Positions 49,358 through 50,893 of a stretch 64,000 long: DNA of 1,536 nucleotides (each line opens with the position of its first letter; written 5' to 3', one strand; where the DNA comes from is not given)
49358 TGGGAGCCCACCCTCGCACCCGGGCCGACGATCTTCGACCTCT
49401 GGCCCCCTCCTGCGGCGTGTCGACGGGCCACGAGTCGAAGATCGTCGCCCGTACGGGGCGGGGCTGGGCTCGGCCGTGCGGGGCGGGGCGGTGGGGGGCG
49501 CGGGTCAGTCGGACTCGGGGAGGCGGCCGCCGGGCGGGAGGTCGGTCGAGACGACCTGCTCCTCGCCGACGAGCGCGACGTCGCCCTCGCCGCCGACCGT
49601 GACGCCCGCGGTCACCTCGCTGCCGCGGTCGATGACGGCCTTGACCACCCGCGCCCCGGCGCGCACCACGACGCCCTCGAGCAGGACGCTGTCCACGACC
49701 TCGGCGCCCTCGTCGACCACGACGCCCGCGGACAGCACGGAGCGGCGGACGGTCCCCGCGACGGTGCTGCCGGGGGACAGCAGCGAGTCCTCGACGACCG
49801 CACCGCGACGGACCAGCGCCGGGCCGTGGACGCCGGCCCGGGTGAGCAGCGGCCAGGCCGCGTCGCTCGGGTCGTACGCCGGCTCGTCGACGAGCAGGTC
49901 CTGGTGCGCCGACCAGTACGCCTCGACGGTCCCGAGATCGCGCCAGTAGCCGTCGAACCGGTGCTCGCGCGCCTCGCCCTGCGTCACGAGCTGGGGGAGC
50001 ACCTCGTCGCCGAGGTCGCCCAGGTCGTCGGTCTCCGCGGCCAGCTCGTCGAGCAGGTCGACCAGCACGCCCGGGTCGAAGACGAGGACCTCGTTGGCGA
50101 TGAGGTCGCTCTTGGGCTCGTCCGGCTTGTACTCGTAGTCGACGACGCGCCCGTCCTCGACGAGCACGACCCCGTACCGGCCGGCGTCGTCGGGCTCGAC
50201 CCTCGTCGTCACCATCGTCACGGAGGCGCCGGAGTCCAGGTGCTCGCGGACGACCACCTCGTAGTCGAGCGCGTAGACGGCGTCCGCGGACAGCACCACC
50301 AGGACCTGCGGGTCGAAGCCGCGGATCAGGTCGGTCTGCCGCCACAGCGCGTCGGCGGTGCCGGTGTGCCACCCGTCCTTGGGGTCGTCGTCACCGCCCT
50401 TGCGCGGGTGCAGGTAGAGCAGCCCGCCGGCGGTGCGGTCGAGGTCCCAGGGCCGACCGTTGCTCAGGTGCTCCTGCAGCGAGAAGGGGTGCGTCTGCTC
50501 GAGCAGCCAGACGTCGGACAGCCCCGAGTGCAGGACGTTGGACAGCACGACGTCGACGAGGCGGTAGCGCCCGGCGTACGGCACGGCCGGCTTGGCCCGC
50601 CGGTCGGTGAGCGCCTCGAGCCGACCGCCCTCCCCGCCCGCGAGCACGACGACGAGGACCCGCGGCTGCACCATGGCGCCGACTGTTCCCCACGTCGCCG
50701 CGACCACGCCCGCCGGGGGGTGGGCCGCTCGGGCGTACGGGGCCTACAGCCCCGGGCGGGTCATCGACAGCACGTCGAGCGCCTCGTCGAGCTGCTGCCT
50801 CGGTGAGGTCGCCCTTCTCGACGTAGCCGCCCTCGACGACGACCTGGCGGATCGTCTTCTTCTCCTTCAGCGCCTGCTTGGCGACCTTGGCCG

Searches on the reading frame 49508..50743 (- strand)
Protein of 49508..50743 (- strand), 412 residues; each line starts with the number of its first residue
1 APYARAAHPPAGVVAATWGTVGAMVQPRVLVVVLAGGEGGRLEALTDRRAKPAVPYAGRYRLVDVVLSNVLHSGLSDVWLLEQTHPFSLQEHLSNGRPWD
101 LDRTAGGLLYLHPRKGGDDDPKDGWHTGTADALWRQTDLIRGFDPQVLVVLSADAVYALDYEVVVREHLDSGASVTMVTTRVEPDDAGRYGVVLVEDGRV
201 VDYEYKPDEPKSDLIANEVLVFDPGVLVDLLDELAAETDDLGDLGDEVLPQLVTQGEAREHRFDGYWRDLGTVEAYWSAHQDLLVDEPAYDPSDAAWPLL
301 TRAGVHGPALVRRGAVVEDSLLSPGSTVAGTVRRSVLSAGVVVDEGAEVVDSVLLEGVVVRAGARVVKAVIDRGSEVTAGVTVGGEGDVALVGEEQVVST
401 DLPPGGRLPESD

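Call 34: search_protein_families(library=pfam, proteins=[window:49508-50743:-], max_evalue=0.001)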
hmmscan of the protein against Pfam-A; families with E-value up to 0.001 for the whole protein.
window:49508-50743:- (412 aa): 3 families
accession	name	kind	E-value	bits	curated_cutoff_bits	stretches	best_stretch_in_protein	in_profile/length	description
PF00483.29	NTP_transferase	-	3.1e-43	148.6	21.2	1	31-283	2-242/245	Nucleotidyl transferase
PF24894.1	Hexapep_GlmU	-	4.9e-15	55.9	23.3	1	314-385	13-85/104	GlmU-like, C-terminal hexapeptide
PF25084.1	LbH_EIF2B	-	1.1e-05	25.8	54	1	312-385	14-89/105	EIF2B subunit epsilon LbH domain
